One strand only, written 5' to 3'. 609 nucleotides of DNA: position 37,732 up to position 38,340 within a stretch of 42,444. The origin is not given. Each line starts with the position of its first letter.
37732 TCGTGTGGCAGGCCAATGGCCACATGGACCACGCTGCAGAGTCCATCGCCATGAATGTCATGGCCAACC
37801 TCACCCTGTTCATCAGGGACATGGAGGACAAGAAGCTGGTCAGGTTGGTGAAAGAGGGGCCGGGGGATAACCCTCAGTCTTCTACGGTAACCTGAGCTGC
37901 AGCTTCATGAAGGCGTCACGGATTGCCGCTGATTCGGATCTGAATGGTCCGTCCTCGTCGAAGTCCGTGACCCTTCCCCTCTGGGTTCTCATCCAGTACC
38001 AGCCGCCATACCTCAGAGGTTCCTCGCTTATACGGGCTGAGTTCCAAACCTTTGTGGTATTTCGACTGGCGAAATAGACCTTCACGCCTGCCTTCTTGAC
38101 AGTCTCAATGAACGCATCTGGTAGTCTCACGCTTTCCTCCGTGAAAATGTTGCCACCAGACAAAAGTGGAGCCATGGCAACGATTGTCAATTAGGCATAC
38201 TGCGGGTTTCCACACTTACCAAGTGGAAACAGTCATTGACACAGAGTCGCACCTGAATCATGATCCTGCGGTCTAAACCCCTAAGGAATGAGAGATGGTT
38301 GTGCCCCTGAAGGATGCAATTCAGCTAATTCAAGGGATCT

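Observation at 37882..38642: Divergent switch-like region: lone minus-strand gene, palindromic operator, MarR-like regulator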

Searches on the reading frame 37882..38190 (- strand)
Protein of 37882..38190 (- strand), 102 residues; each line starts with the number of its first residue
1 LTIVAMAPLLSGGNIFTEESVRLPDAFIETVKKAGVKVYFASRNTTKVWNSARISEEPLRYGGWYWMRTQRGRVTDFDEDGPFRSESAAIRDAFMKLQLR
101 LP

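Call 7: search_protein_families(library=pfam, proteins=[window:37882-38190:-], max_evalue=0.1)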
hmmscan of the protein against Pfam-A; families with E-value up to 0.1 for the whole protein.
window:37882-38190:- (102 aa): 1 family
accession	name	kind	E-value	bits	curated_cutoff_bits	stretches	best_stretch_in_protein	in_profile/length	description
PF07896.17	DUF1674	-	0.041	14.7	23.5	1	56-77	33-50/50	Protein of unknown function (DUF1674)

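Call 12: search_protein_families(library=phrogs, proteins=[window:37882-38190:-], max_evalue=0.01)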
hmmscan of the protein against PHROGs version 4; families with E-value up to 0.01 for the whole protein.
window:37882-38190:- (102 aa): 0 families

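Call 17: search_dna_similar(query=window:37882-38175:-, collection=phages, mode=protein, max_rows=40, max_evalue=1)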
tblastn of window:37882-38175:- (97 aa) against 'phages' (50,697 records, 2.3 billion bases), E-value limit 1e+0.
No match.

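Call 18: find_homologous_proteins(query=window:37882-38175:-, max_evalue=0.01)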
Query window:37882-38175:- (97 aa): 174 proteins with E <= 0.01 among 174 candidates; the best 120 are listed.
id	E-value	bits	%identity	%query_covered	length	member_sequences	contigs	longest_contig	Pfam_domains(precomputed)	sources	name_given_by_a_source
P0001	6.2e-45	169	81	99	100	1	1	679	-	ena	-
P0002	8.0e-45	169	82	97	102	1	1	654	-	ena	-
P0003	9.3e-45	168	93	85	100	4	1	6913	-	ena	-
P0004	1.2e-44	168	93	85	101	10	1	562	-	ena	-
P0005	5.0e-44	166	82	97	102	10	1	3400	-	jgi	jgi:hypothetical protein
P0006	6.2e-44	166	85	90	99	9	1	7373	-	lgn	-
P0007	4.1e-43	163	86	86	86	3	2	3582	-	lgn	-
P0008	9.9e-43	162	79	98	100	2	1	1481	-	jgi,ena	jgi:hypothetical protein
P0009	1.1e-42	162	81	91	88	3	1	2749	-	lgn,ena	-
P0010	2.6e-42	161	77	97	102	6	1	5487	-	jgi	jgi:hypothetical protein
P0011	4.1e-42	160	79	95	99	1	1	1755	-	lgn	-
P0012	8.7e-42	159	80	96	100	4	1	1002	-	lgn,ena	-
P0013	1.5e-41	158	83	85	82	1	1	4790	-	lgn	-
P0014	1.9e-41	158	76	95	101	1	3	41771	-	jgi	jgi:hypothetical protein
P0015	2.4e-41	157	77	97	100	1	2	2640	-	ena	-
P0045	8.7e-34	133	75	84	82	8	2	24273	-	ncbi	-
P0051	1.7e-33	132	76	82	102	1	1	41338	-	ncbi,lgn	-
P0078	2.1e-31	126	67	87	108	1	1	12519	-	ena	-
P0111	5.4e-30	121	67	84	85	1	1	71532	-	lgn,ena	-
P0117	2.4e-29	119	65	82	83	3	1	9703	-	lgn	-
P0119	2.9e-29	119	64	82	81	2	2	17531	-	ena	-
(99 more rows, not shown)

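Call 26: find_related_loci(query=window:37882-38175:-, collection=viral_contigs, flank=3500)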
Query window:37882-38175:- (97 aa) in viral_contigs; peptide patterns used: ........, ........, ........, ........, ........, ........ (x = any residue, [..] = any of these).
14 stretches matched a pattern; 9 encode a relative of the query (tblastn E <= 1e-3); 9 distinct loci.
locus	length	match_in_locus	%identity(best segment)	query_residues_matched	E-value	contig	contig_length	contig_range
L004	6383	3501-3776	76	5-96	2e-47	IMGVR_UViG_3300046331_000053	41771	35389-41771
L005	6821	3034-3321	77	2-97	1e-47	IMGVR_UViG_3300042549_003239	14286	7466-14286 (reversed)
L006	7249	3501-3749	84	13-95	2e-46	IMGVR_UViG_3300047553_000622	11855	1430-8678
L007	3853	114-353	88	16-95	4e-46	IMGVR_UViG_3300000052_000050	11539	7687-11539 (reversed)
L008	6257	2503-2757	79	13-97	8e-46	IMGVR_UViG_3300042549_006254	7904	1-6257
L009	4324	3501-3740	68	15-94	7e-38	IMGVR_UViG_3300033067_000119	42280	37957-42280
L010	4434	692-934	65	15-95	9e-38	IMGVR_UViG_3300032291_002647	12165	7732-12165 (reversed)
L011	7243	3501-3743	72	16-95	4e-37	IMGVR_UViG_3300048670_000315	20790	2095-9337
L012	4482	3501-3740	66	16-95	4e-36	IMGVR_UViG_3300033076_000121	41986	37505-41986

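Call 27: find_encoding_contigs(protein=P0111, flank=10000, max_places=3)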
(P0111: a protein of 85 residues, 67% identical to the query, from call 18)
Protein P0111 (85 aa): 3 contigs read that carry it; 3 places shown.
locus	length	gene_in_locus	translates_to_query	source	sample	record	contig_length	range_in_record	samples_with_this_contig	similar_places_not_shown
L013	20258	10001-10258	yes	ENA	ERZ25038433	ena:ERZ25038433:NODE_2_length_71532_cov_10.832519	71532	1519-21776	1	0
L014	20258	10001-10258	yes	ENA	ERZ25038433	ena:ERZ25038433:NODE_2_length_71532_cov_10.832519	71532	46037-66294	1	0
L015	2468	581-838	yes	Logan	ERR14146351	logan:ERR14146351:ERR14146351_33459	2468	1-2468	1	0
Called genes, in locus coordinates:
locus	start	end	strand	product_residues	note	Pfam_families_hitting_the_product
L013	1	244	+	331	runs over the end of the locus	-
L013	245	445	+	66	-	-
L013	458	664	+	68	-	-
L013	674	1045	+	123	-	-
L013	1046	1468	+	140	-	PF00959:Phage_lysozyme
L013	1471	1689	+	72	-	-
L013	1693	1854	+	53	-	-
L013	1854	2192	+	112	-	PF19174:DUF5856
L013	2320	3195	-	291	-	PF00589:Phage_integrase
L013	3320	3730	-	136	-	-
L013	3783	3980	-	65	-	-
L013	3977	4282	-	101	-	-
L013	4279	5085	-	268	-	-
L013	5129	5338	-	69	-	-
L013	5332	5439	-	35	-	-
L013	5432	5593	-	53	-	-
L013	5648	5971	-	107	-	PF03819:MazG (weak)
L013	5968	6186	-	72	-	-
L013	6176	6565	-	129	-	PF11753:DUF3310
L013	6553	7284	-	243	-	PF02739:5_3_exonuc_N, PF01367:5_3_exonuc (weak)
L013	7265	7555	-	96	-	-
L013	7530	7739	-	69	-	-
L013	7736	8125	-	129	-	PF02945:Endonuclease_7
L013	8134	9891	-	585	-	PF13482:RNase_H_2 (faint), PF00476:DNA_pol_A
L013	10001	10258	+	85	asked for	-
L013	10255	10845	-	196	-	-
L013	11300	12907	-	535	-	PF21268:Helic-prim_T7_N, PF01751:Toprim (weak), PF13155:Toprim_2, PF13662:Toprim_4 (weak), PF03796:DnaB_C, PF13481:AAA_25 (faint)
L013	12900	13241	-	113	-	-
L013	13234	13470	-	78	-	-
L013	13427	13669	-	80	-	-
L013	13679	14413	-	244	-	PF02511:Thy1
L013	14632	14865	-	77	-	PF14090:HTH_39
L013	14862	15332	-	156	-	PF05367:Phage_endo_I, PF24308:DUF7487 (weak)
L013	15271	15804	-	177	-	PF21265:SBB_T7 (faint)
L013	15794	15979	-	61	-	-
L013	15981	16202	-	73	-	-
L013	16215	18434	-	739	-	PF00940:RNA_pol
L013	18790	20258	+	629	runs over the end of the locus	PF02867:Ribonuc_red_lgC (faint), PF21995:RNR-II_ins_dom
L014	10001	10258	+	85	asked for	-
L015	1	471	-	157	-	?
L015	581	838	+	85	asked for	-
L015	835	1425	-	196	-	-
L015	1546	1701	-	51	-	-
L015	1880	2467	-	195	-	?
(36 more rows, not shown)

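Call 28: find_encoding_contigs(protein=P0051, flank=6000, max_places=3)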
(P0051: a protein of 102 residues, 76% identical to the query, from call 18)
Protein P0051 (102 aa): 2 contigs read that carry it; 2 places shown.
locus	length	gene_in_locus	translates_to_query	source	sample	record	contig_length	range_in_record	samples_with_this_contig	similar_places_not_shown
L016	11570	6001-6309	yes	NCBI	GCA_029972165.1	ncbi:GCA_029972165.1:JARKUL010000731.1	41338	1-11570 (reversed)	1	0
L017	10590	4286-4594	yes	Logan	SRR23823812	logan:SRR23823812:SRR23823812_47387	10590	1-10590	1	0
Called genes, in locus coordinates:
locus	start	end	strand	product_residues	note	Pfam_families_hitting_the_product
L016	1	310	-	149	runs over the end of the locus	PF01510:Amidase_2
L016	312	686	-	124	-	PF05367:Phage_endo_I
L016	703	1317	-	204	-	PF21265:SBB_T7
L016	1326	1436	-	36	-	-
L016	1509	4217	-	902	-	PF14700:RPOL_N, PF00940:RNA_pol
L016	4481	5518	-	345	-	PF00589:Phage_integrase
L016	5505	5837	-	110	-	-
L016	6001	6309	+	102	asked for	-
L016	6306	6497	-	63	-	-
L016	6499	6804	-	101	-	-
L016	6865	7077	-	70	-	-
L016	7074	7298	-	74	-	-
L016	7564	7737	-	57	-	-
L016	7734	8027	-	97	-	-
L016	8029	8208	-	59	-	-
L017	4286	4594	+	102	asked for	-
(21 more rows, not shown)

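Call 45: predict_structure(alignment_id=A2)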
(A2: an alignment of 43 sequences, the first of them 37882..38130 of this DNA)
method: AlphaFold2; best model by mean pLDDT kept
length: 82 residues; sequences in the alignment: 43
mean_pLDDT: 90.6   pTM: 0.74
mean pLDDT of the five models: 90.6, 90.5, 88.2, 80.6, 80.2
residues with pLDDT >= 90: 61; 70-90: 20; 50-70: 1; < 50: 0
segments of 3 or more residues with pLDDT < 50: none
pLDDT, mean of each block of 10 residues (from residue 1): 86 94 92 89 94 89 91 93 82
secondary structure, 60 per line:
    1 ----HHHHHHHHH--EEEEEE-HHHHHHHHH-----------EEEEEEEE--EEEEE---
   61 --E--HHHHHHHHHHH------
elements in order: H5-13 E16-21 H23-31 E43-50 E53-57 H66-76

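Call 49: fold_search(model_id=the predicted structure, library=pdb)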
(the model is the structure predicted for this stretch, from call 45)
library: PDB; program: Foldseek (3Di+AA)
matches with E <= 10: 118; with E <= 0.001: 0
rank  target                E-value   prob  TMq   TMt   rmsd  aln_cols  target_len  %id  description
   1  2l3j_MODEL_1_A        7.9e-01  0.16  0.35  0.17   6.0        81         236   15  The solution structure of the ADAR2 dsRBM-RNA complex reveals a sequence-specific read out of the minor groove (released 2010-10-27)
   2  6fne_B                1.1e+00  0.08  0.26  0.10   6.8        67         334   13  Structure of human Brag2 (Sec7-PH domains) with the inhibitor Bragsin bound to the PH domain (released 2019-03-13)
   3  9f91_J                1.1e+00  0.06  0.21  0.23  11.0        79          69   18  Crystal structure of a designed Respiratory Syncytial Virus immunogen in complex with RSV90 fab (released 2025-05-21)
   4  9m86_A                1.4e+00  0.06  0.22  0.17  12.3        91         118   10  Crystal structure of SpMETTL16 kinase associated 1 domain in complex with U6 snRNA internal stem loop (released 2025-08-06)
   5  4xcs_A                1.4e+00  0.06  0.26  0.16   5.0        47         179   19  Human peroxiredoxin-1 C83S mutant (released 2016-01-13)
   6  5wam_B                1.5e+00  0.12  0.29  0.25   9.0        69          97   12  Structure of BamE from Neisseria gonorrhoeae (released 2017-12-06)
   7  6dzk_Y                1.5e+00  0.12  0.36  0.31   7.7        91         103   15  Cryo-EM Structure of Mycobacterium smegmatis C(minus) 30S ribosomal subunit with MPY (released 2018-09-19)
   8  5wam_A                1.7e+00  0.04  0.16  0.14   8.7        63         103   13  Structure of BamE from Neisseria gonorrhoeae (released 2017-12-06)
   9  9f91_I                1.9e+00  0.05  0.21  0.23  11.0        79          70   16  Crystal structure of a designed Respiratory Syncytial Virus immunogen in complex with RSV90 fab (released 2025-05-21)
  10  2l3c_MODEL_1_A        2.0e+00  0.10  0.36  0.38   5.9        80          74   15  Solution structure of ADAR2 dsRBM1 bound to LSL RNA (released 2010-10-27)
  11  7emf_N                2.0e+00  0.03  0.21  0.04  11.6       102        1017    9  Human Mediator (deletion of MED1-IDR) in a Tail-extended conformation (released 2021-05-05)
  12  6y4l_B                2.5e+00  0.04  0.24  0.13  13.3        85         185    9  Crystal structure of human ER membrane protein complex subunits EMC2 and EMC9 (released 2020-05-27)
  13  9iql_B                2.5e+00  0.03  0.22  0.15  14.1        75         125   12  SacM in complex with L6S (released 2025-07-16)
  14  9iq7_B                2.5e+00  0.02  0.21  0.15  14.6        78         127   12  SacM-homologous of AkaM (released 2025-07-16)
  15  3qfn_A                2.7e+00  0.04  0.20  0.08  12.7        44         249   18  Crystal structure of Streptococcal asymmetric Ap4A hydrolase and phosphodiesterase Spr1479/SapH in complex with inorga (released 2011-08-24)
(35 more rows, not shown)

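Call 50: fold_search(model_id=the predicted structure, library=viral)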
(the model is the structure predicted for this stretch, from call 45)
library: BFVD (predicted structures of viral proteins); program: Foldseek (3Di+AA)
matches with E <= 10: 357; with E <= 0.001: 1
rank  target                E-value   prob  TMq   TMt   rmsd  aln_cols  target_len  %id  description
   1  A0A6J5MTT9            1.3e-09  1.00  0.86  0.87   1.2        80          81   61  Uncharacterized protein [uncultured Caudovirales phage]
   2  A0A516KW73            3.1e-02  1.00  0.57  0.43   3.7        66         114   23  (no name in the UniProt tables at hand)
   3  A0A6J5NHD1            6.1e-02  0.99  0.63  0.24   3.0        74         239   12  Uncharacterized protein [uncultured Caudovirales phage]
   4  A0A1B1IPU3            9.8e-02  0.91  0.42  0.47   4.1        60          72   32  (no name in the UniProt tables at hand)
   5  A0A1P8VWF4            1.1e-01  0.77  0.49  0.46   5.6        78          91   14  (no name in the UniProt tables at hand)
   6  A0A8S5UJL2            2.7e-01  0.21  0.28  0.27   5.8        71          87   15  Uncharacterized protein [Siphoviridae sp. ctvph17]
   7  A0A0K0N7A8            2.9e-01  0.47  0.37  0.39   4.0        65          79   23  Uncharacterized protein [Gordonia phage GMA2]
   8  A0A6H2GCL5            3.1e-01  0.80  0.43  0.49   2.8        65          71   15  Uncharacterized protein [Pseudomonas phage PaZq-1]
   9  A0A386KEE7            3.3e-01  0.54  0.44  0.33   6.5        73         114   16  DUF1508 domain-containing protein [Gordonia phage Getalong]
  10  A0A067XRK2            4.3e-01  0.25  0.32  0.28   7.6        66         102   14  (no name in the UniProt tables at hand)
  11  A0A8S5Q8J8            4.6e-01  0.16  0.28  0.29   6.9        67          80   16  Uncharacterized protein [Siphoviridae sp. ctdVv30]
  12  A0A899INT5            5.0e-01  0.35  0.41  0.43   5.0        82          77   12  (no name in the UniProt tables at hand)
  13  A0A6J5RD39            6.1e-01  0.12  0.27  0.27   6.9        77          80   17  Uncharacterized protein [uncultured Caudovirales phage]
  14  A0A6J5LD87            6.5e-01  0.33  0.33  0.45   5.9        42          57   21  Uncharacterized protein [uncultured Caudovirales phage]
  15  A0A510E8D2            7.9e-01  0.05  0.23  0.15  11.2       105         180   10  (no name in the UniProt tables at hand)
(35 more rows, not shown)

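Call 54: find_related_loci(query=A2, collection=genome_contigs, flank=10000)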
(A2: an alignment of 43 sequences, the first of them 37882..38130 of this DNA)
Query A2 (82 aa) in genome_contigs; peptide patterns used: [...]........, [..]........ (x = any residue, [..] = any of these).
57 stretches matched a pattern, but none encodes a relative of the query by tblastn (E <= 1e-3).

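Call 71: search_protein_representatives(alignment_id=A2)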
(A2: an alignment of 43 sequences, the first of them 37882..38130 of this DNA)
Query: 43 sequences, 82 profile positions. Proteins with E-value up to 0.001 (for the whole library): 101; up to 1e-10: 36; up to 1e-30: 1. The best 101 are listed.
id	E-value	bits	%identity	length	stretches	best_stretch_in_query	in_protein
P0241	7.4e-34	131.4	-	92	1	1-80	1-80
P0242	4.7e-29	116.0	-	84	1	1-81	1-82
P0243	1.1e-26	108.4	-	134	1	1-81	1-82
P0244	3.1e-25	103.8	-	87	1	8-80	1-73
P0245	6.8e-24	99.5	-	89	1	2-80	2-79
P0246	1.7e-22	95.0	-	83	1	1-81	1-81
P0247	1.1e-20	89.2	-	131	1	3-81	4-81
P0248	3.7e-20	87.5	-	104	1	1-80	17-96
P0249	2.2e-19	85.0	-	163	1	3-80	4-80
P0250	3.1e-19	84.6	-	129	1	1-81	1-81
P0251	7.2e-19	83.4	-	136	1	1-81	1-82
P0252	6.1e-18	80.4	-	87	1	2-81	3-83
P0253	8.9e-17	76.7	-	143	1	1-81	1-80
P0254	1.4e-16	76.1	-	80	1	1-80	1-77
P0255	1.8e-16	75.7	-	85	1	3-81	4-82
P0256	5.0e-16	74.3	-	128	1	1-79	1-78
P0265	7.6e-13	64.1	-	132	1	1-75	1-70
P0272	1.9e-11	59.6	-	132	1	2-81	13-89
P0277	1.2e-10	57.0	-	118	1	3-77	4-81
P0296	4.1e-08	48.9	-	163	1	1-81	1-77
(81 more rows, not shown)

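Call 72: search_protein_families(library=pfam, proteins=[P0243, P0247, P0249, P0251, P0253, P0256, P0265, P0272, P0296, P0277], max_evalue=0.01)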
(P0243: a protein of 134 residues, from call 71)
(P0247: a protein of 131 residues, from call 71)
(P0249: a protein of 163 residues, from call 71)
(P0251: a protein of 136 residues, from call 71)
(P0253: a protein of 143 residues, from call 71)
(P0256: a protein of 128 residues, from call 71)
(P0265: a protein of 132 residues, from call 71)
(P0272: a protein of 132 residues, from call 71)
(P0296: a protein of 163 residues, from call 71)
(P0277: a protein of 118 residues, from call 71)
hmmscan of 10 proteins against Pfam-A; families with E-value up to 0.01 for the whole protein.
P0243 (134 aa): 0 families

P0247 (131 aa): 0 families

P0249 (163 aa): 0 families

P0251 (136 aa): 0 families

P0253 (143 aa): 0 families

P0256 (128 aa): 0 families

P0265 (132 aa): 0 families

P0272 (132 aa): 0 families

P0296 (163 aa): 0 families

P0277 (118 aa): 0 families

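Call 83: search_protein_families(library=pfam, proteins=[L013:3320-3730:-, L013:10255-10845:-, L013:14632-14865:-], max_evalue=0.01)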
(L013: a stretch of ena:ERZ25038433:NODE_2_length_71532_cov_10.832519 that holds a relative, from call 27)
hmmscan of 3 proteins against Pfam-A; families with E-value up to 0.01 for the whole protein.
L013:3320-3730:- (136 aa): 0 families

L013:10255-10845:- (196 aa): 0 families

L013:14632-14865:- (77 aa): 2 families
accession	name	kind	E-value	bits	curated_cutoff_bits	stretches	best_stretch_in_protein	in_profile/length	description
PF14090.12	HTH_39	-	4.6e-16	58.9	21.3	1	3-67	1-69/70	Winged helix-turn-helix domain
PF22324.2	HTH_91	-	5.2e-05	23.3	27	1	4-68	7-70/77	Winged helix domain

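Call 84: find_encoding_contigs(protein=P0117, flank=3000, max_places=2)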
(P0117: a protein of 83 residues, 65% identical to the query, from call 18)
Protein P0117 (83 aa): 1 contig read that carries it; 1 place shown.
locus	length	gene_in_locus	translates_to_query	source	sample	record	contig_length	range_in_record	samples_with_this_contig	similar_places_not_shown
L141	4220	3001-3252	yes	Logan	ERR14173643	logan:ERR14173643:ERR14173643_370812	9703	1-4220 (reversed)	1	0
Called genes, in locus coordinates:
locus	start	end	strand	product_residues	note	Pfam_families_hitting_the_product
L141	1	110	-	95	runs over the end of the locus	-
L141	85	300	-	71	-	-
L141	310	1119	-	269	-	-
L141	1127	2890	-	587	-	PF00476:DNA_pol_A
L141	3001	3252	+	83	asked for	-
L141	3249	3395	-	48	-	-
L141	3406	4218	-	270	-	?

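Call 85: find_encoding_contigs(protein=P0119, flank=3000, max_places=2)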
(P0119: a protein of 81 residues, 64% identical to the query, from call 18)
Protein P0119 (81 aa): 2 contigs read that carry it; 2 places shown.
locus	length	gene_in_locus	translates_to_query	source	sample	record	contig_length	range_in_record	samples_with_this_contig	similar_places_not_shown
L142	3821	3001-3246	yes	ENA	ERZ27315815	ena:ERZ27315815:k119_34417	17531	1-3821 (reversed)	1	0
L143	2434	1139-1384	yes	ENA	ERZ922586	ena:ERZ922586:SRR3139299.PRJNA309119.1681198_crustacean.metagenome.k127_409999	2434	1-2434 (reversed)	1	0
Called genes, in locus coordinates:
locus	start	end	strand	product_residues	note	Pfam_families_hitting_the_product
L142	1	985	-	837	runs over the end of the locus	PF14700:RPOL_N, PF00940:RNA_pol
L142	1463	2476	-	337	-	PF00589:Phage_integrase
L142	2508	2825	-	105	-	-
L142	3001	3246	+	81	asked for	-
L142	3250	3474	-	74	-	-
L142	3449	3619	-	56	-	-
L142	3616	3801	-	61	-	-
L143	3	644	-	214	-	?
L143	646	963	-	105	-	-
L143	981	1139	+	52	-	-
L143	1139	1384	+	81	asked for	-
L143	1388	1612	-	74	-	-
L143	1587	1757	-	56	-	-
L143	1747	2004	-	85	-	-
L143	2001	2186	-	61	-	-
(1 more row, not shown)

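Call 86: find_encoding_contigs(protein=P0045, flank=3000, max_places=2)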
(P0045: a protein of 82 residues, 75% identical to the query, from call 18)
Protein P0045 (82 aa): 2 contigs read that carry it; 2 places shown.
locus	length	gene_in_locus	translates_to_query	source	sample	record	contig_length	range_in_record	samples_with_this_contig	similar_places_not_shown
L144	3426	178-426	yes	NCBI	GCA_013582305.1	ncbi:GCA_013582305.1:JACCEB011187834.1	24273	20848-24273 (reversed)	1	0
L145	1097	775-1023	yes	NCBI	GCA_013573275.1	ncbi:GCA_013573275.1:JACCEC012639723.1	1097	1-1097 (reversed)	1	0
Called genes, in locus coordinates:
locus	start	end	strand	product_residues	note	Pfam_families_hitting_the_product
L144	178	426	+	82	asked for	-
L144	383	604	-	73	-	-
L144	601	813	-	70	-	-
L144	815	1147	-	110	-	-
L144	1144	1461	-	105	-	-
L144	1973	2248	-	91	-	-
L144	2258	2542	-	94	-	-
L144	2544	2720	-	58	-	-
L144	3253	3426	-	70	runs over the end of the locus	-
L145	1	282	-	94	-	?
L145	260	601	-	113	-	PF13412:HTH_24 (faint), PF09339:HTH_IclR (weak)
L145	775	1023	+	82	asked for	-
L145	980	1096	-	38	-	?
